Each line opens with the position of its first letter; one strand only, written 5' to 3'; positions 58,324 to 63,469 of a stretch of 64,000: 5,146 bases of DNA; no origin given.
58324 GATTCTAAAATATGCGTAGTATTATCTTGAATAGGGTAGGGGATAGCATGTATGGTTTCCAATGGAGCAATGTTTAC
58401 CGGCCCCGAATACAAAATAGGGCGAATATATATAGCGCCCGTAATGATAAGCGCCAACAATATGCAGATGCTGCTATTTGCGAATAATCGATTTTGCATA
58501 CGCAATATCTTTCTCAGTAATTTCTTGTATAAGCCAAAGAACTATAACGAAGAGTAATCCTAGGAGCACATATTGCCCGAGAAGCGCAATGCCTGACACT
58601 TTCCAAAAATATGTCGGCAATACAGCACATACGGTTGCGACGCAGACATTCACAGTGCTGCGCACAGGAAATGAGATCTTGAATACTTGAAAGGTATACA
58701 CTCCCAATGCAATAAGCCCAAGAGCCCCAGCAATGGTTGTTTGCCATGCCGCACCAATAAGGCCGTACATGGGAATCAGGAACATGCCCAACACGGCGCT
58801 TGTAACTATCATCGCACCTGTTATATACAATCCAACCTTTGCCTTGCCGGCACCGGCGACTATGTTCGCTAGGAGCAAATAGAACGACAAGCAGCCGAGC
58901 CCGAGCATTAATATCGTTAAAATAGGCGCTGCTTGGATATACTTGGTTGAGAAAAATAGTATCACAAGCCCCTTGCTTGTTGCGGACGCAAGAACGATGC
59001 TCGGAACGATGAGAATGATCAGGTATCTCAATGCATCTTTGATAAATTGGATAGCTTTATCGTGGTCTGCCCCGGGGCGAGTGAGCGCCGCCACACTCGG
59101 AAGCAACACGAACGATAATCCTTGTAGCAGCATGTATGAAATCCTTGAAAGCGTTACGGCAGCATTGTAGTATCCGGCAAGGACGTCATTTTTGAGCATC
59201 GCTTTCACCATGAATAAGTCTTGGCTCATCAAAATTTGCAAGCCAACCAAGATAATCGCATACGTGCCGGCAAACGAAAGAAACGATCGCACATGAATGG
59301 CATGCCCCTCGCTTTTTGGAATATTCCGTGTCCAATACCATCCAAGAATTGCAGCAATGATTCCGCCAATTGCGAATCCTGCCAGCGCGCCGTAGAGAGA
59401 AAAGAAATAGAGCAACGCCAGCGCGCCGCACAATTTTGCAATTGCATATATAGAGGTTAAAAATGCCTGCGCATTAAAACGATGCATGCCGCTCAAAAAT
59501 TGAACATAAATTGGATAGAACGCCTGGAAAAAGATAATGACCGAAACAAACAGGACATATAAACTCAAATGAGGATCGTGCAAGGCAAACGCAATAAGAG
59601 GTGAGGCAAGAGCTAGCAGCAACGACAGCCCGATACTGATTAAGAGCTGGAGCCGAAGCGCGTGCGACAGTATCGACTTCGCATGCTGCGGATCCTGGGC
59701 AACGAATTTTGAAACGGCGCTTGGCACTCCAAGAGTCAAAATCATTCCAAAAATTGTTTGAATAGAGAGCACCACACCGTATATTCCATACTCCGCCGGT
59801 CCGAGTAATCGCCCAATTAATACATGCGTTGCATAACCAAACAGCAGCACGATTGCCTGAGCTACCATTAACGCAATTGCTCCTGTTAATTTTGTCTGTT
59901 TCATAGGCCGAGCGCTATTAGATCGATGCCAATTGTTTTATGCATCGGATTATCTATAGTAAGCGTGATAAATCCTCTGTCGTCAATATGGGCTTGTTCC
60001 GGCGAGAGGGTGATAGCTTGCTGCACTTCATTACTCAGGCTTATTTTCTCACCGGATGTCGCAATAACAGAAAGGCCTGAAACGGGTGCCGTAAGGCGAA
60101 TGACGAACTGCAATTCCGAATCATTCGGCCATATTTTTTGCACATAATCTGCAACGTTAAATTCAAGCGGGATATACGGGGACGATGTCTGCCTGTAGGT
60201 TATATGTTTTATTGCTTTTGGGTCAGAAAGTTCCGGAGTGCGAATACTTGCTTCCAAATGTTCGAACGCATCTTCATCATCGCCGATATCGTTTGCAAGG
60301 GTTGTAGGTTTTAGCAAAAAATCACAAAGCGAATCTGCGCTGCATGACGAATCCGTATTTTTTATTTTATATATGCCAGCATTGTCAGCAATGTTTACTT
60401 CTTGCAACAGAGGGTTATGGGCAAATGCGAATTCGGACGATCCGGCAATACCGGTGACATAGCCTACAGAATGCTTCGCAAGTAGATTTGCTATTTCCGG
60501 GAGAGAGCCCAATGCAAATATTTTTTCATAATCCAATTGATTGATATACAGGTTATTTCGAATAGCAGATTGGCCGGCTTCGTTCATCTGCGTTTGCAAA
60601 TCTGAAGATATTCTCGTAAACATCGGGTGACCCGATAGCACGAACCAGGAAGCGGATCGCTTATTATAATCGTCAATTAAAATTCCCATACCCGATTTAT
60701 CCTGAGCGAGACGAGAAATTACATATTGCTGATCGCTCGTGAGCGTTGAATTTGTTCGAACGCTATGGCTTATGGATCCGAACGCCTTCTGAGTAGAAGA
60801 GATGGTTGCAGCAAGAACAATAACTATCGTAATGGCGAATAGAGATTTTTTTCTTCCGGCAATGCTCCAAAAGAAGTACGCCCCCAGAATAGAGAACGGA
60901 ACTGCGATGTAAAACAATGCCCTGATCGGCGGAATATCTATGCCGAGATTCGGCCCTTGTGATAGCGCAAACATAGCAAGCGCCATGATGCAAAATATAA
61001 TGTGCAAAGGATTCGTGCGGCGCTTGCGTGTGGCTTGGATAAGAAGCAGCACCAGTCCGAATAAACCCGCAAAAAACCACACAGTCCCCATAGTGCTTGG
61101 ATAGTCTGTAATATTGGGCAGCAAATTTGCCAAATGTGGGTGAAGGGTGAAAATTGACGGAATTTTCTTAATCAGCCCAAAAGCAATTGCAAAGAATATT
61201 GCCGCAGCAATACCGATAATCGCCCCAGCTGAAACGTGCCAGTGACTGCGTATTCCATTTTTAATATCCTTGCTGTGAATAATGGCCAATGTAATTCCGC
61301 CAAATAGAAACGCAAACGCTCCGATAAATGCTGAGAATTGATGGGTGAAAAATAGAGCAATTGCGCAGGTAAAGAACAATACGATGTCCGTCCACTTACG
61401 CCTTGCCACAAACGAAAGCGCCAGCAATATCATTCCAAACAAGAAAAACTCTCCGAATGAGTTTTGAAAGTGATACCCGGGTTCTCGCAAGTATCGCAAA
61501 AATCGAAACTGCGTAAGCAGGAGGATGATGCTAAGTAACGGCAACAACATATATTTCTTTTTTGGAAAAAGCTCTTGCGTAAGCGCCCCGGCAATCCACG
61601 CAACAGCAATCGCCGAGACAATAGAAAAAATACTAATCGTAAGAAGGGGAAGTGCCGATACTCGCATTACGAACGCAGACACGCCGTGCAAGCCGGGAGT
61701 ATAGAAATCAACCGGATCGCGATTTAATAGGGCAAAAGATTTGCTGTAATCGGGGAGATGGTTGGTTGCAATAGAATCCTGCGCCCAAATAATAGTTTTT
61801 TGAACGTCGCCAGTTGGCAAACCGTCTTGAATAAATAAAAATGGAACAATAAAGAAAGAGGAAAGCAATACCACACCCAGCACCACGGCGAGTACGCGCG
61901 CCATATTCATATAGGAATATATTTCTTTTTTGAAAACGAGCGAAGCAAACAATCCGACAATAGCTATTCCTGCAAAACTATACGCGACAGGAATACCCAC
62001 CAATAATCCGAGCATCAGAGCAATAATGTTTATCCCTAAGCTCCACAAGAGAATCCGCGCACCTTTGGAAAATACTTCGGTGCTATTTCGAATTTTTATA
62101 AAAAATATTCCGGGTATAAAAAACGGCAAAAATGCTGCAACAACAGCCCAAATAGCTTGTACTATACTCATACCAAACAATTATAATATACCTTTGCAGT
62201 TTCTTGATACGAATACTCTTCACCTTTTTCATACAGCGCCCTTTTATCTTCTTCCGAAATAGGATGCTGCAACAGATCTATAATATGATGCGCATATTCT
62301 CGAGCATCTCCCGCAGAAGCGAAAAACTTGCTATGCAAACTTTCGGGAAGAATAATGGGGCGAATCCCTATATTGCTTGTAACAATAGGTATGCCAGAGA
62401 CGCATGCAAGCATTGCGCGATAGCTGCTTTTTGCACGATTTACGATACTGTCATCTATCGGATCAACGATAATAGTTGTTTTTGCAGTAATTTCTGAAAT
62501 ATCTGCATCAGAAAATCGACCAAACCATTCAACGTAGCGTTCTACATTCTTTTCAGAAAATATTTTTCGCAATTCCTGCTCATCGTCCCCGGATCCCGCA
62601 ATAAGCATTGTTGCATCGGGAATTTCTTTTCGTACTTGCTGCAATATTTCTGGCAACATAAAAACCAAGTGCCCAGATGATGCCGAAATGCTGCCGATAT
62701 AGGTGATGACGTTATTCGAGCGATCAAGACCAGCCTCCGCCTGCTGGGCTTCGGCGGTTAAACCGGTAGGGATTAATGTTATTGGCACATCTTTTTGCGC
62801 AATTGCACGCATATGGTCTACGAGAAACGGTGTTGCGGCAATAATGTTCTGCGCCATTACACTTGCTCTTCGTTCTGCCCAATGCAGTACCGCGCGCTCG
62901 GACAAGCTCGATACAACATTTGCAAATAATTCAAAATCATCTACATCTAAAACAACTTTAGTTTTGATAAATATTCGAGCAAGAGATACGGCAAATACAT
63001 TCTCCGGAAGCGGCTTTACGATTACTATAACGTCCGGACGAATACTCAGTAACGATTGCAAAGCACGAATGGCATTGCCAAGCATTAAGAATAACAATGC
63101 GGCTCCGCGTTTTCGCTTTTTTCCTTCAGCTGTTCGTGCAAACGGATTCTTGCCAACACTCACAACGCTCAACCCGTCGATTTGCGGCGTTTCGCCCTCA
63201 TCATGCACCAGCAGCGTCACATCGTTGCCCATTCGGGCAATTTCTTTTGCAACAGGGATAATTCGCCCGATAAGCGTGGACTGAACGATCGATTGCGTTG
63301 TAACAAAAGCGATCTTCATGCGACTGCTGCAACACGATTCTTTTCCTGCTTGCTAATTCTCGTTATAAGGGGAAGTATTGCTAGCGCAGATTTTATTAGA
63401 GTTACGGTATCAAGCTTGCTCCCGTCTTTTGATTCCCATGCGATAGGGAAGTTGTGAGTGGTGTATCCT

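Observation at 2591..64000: Very dense cluster of GT-C glycosyltransferases with polyprenol-phosphate-sugar synthases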

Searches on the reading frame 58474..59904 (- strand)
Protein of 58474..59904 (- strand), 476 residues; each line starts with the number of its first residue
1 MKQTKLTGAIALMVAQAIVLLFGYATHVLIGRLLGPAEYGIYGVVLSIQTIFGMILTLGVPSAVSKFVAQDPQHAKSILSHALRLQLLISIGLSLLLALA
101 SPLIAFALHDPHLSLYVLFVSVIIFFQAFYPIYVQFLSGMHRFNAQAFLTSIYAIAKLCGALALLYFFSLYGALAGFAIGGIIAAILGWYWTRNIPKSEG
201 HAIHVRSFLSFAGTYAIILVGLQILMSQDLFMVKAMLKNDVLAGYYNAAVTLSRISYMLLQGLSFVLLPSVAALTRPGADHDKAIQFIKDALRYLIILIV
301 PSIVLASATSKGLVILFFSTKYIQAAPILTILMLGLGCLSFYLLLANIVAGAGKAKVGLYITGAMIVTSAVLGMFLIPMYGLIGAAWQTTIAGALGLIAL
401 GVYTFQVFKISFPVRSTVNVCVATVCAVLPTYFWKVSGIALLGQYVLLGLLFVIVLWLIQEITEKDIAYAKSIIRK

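Call 7: search_protein_families(library=pfam, proteins=[window:58474-59904:-], max_evalue=0.001)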
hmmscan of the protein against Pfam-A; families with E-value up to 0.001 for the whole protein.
window:58474-59904:- (476 aa): 3 families
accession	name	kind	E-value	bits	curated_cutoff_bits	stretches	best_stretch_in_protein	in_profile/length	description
PF01943.22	Polysacc_synt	-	8.8e-25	88.1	28.2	1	7-270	3-269/274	Polysaccharide biosynthesis protein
PF13440.11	Polysacc_synt_3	-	3.8e-22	79.3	23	1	30-326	2-292/293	Polysaccharide biosynthesis protein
PF01554.23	MatE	-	1.4e-06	28.5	24.9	1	12-154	2-152/161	MatE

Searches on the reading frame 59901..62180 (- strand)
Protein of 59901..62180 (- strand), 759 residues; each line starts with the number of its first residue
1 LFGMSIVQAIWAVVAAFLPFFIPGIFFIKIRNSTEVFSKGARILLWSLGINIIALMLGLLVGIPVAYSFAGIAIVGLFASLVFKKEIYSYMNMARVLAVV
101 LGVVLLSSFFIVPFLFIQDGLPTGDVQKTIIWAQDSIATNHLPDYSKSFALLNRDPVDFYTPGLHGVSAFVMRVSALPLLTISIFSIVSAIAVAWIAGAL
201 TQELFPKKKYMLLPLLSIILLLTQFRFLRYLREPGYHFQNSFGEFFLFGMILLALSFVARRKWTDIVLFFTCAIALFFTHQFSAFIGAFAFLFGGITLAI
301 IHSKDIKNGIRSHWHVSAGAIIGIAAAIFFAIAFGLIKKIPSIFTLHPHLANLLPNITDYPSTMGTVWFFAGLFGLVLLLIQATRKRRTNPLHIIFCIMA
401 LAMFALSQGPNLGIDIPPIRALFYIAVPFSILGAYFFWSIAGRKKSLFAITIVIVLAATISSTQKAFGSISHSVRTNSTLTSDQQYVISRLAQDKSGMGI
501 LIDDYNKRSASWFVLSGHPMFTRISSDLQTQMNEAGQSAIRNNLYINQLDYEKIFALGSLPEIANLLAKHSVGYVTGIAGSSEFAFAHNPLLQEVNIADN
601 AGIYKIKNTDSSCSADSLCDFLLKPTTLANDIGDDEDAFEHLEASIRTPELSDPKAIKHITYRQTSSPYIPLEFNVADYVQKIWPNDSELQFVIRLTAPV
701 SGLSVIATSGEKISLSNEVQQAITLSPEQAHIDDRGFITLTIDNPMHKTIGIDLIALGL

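Call 7: search_protein_families(library=pfam, proteins=[window:59901-62180:-], max_evalue=0.001)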
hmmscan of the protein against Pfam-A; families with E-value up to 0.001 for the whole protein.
window:59901-62180:- (759 aa): 0 families

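Call 11: search_protein_families(library=ncbifam, proteins=[window:59901-62180:-], max_evalue=0.1)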
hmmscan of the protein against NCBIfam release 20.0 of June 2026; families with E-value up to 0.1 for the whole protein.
window:59901-62180:- (759 aa): 0 families

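Call 18: search_protein_families(library=pfam, proteins=[window:59901-62180:-], max_evalue=10)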
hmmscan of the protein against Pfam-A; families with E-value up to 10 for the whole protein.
window:59901-62180:- (759 aa): 1 family
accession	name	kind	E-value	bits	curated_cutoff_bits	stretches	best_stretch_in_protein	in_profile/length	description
PF17370.7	DUF5392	-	7.1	7.2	25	0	370-408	39-77/139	Family of unknown function (DUF5392)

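Call 29: find_homologous_proteins(query=window:59901-62180:-, max_evalue=0.001)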
Query window:59901-62180:- (759 aa): 169 proteins with E <= 0.001 among 8000 candidates; the best 120 are listed.
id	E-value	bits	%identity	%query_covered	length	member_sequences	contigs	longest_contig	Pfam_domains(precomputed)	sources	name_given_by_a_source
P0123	0.0e+0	1666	100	100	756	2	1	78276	-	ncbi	-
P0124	0.0e+0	1476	87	100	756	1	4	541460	-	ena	-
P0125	0.0e+0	1429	84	100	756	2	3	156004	-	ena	-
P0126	0.0e+0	1132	66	100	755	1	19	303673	-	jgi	jgi:hypothetical protein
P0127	0.0e+0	1036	62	100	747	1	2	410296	-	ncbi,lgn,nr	ncbi:MAG TPA: hypothetical protein VLG69_00310 [Candidatus Andersenbacteria bacterium]|nr:hypothetic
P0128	0.0e+0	1011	70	83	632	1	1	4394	PF20176.4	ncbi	ncbi:MAG: DUF6541 family protein, partial [Candidatus Andersenbacteria bacterium]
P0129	2.7e-259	881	55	97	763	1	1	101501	-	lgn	-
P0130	1.6e-233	795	49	99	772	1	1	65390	PF20176.4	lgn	-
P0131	5.9e-231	787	50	99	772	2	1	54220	PF20176.4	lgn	-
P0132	1.3e-227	776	49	99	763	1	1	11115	-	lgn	-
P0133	1.6e-226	772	48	97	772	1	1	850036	PF20176.4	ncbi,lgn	-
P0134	7.5e-224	763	50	95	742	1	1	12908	-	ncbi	-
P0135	2.1e-223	762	48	100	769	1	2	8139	-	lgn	-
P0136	1.3e-222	759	49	99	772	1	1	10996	-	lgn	-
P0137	1.4e-220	753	48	97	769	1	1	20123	-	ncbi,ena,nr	ncbi:MAG: hypothetical protein O3A36_03120 [bacterium]|nr:hypothetical protein [bacterium]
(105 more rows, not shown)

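Call 37: search_solved_structures(query=A2, max_evalue=10)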
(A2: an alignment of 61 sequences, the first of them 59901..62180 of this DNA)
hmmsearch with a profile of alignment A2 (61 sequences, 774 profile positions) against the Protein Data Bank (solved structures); distinct sequences matched with E-value up to 10: 1.
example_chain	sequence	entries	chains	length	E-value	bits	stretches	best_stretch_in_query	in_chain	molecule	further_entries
7jv7_C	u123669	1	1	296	0.06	14.7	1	565-642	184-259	CTD kinase subunit gamma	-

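Call 59: predict_structure(alignment_id=A2)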
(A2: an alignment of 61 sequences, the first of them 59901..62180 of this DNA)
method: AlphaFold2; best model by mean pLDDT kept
length: 759 residues; sequences in the alignment: 61
mean_pLDDT: 92.7   pTM: 0.91
mean pLDDT of the five models: 92.7, 92.3, 91.7, 91.4, 91.2
residues with pLDDT >= 90: 601; 70-90: 150; 50-70: 6; < 50: 2
segments of 3 or more residues with pLDDT < 50: none
pLDDT, mean of each block of 10 residues (from residue 1): 78 97 94 93 98 98 98 95 87 95 97 93 93 97 94 89 98 96 98 98 92 95 94 93 98 96 94 96 94 94 88 87 85 78 84 90 93 97 80 96 95 91 96 96 91 93 88 84 94 92 92 94 81 86 93 95 94 95 95 93 89 87 96 92 93 93 97 95 87 96 95 95 94 94 96 97
secondary structure, 60 per line:
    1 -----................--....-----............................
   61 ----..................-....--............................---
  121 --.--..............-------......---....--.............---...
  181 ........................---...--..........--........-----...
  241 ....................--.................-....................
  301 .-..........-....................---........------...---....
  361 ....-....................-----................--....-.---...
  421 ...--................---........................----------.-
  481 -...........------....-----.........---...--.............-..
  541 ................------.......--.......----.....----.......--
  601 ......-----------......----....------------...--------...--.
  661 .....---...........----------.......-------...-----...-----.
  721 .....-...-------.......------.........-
elements in order (helices of 4 or more, strands of 3 or more residues): H6-21 H24-27 H33-60 H65-82 H84-87 H90-117 H126-139 H147-152 H156-159 H162-174 H178-204 H213-222 H225-232 H238-260 H263-279 H281-301 H303-312 H314-333 H337-343 H357-364 H366-385 H391-406 H409-412 H418-423 H426-441 H445-468 H482-492 E499-502 H508-516 E520-522 H525-537 H539-556 H563-569 E572-578 H583-587 E592-598 E601-606 H618-623 E628-631 E644-646 E655-657 E660-665 E669-675 H676-679 E690-696 E704-706 E712-714 E720-725 E737-743 E750-758

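Call 65: find_encoding_contigs(protein=P0124, flank=10000, max_places=2)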
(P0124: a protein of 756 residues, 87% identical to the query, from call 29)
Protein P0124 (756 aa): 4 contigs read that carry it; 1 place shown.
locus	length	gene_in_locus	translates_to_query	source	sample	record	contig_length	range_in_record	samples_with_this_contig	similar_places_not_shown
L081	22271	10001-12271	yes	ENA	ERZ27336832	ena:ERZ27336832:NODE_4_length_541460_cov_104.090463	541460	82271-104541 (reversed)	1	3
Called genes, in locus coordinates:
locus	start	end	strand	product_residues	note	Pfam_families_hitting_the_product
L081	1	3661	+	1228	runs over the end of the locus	PF13884:Peptidase_S74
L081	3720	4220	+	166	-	-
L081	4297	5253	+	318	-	PF00535:Glycos_transf_2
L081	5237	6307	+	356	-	PF13439:Glyco_transf_4, PF13579:Glyco_trans_4_4, PF00534:Glycos_transf_1, PF13692:Glyco_trans_1_4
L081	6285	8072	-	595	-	-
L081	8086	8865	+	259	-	PF13641:Glyco_tranf_2_3, PF00535:Glycos_transf_2, PF10111:Glyco_tranf_2_2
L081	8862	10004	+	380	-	PF13439:Glyco_transf_4 (weak), PF13579:Glyco_trans_4_4, PF00534:Glycos_transf_1, PF13692:Glyco_trans_1_4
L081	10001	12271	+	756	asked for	-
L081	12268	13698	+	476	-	PF01554:MatE (weak), PF01943:Polysacc_synt, PF13440:Polysacc_synt_3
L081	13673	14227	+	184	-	-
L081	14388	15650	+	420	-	-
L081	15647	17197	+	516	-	PF01554:MatE (faint), PF03023:MurJ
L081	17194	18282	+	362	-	-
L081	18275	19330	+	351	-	-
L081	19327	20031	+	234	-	PF00535:Glycos_transf_2, PF13641:Glyco_tranf_2_3 (weak)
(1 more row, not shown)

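Call 90: search_protein_families(library=pfam, alignment_id=A2, max_evalue=0.01)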
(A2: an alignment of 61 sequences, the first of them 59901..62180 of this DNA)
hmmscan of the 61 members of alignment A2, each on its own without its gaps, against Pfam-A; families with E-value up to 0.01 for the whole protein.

A. member 1, window:59901-62180:- (759 aa): 0 families

B. families by the number of members that match (of 61 scanned): 5 families
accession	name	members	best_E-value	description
PF20176.3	DUF6541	15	5e-08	Family of unknown function (DUF6541)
PF20916.2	BscB_a-b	4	0.0014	Cellulose Synthase Subunit B, alpha-beta domain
PF11992.13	TgpA_N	3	3.9e-05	TgpA N-terminal domain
PF10131.15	PTPS_related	1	0.0031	6-pyruvoyl-tetrahydropterin synthase related domain; membrane protein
PF16492.10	Cadherin_C_2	1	0.0098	Cadherin cytoplasmic C-terminal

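Call 105: fold_search(model_id=the predicted structure, library=pdb)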
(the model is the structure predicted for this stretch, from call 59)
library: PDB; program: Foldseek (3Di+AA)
matches with E <= 10: 406; with E <= 0.001: 13
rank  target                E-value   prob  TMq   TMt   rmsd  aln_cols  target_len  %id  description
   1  7zli_A                4.8e-07  1.00  0.42  0.47   9.9       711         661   13  Cryo-EM structure of C-mannosyltransferase CeDPY19, in complex with Dol25-P-Man and bound to CMT2-Fab and anti-Fab nan (released 2023-01-11)
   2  7zlh_A                5.5e-07  1.00  0.39  0.45  10.6       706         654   13  Cryo-EM structure of C-mannosyltransferase CeDPY19, in apo state, bound to CMT2-Fab and anti-Fab nanobody (released 2023-01-11)
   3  7zlg_A                2.9e-06  1.00  0.41  0.46   9.9       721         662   12  Cryo-EM structure of C-mannosyltransferase CeDPY19, in complex with acceptor peptide and bound to CMT2-Fab and anti-Fa (released 2023-01-11)
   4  8b6l_I                3.9e-06  1.00  0.43  0.47   9.4       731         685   10  Subtomogram average of the human Sec61-TRAP-OSTA-translocon (released 2022-12-07)
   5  6s7t_A                7.4e-06  1.00  0.39  0.41   9.9       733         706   10  Cryo-EM structure of human oligosaccharyltransferase complex OST-B (released 2019-12-18)
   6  6ftg_5                1.3e-05  1.00  0.42  0.48   8.6       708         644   11  Subtomogram average of OST-containing ribosome-translocon complexes from canine rough microsomal membranes (released 2018-03-21)
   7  6c26_A                1.4e-05  1.00  0.42  0.48  11.8       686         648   11  The Cryo-EM structure of a eukaryotic oligosaccharyl transferase complex (released 2018-01-31)
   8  8pn9_A                3.8e-05  1.00  0.43  0.49   9.2       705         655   10  Structure of human oligosaccharyltransferase OST-A complex bound to NGI-1 (released 2024-05-08)
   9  8agb_A                4.5e-05  1.00  0.41  0.48  11.7       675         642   12  Structure of yeast oligosaccharylransferase complex with lipid-linked oligosaccharide bound (released 2022-12-07)
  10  3rce_A                8.4e-05  1.00  0.40  0.44  14.4       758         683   13  Bacterial oligosaccharyltransferase PglB (released 2011-06-15)
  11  5ogl_A                1.6e-04  1.00  0.29  0.30  13.7       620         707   14  Structure of bacterial oligosaccharyltransferase PglB in complex with an acceptor peptide and an lipid-linked oligosac (released 2017-10-25)
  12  6gxc_A                2.6e-04  1.00  0.28  0.29  16.9       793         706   12  Bacterial oligosaccharyltransferase PglB in complex with an inhibitory peptide and a reactive lipid-linked oligosaccha (released 2018-11-14)
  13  3wak                  6.3e-04  1.00  0.35  0.32  16.5       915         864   12  Crystal structure of the Archaeoglobus fulgidus oligosaccharyltransferase (O29867_ARCFU) in the apo form (released 2013-10-30)
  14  5f15                  8.2e-03  1.00  0.37  0.48   9.0       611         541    9  Crystal Structure of ArnT from Cupriavidus metallidurans bound to Undecaprenyl phosphate (released 2016-02-17)
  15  7bvf_A                1.1e-02  0.99  0.32  0.24  22.6       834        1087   11  Cryo-EM structure of Mycobacterium tuberculosis arabinosyltransferase EmbA-EmbB-AcpM2 in complex with ethambutol (released 2020-04-29)
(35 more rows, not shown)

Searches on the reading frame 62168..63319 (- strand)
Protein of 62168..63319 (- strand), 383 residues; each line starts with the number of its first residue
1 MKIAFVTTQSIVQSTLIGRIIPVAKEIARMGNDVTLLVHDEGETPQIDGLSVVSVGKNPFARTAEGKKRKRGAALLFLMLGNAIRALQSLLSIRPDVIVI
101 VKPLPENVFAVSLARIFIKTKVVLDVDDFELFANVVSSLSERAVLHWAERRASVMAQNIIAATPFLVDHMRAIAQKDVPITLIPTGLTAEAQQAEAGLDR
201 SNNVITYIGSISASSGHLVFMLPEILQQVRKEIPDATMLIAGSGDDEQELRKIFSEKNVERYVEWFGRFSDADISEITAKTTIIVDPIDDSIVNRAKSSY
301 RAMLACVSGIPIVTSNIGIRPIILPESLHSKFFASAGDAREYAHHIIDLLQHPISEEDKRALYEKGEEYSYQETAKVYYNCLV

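Call 7: search_protein_families(library=pfam, proteins=[window:62168-63319:-], max_evalue=0.001)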
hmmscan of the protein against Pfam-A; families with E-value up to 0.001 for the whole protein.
window:62168-63319:- (383 aa): 4 families
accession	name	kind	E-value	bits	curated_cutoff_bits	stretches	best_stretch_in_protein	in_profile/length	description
PF13692.12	Glyco_trans_1_4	-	1.3e-14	55.1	27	1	203-351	2-141/142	Glycosyl transferases group 1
PF00534.26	Glycos_transf_1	-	3e-11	43.6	26.4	1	191-365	4-168/172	Glycosyl transferases group 1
PF13579.12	Glyco_trans_4_4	-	5.8e-11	43.4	29.7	1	23-186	10-158/158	Glycosyl transferase 4-like domain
PF13439.12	Glyco_transf_4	-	7.6e-07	29.7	28.5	1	23-187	11-166/170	Glycosyltransferase Family 4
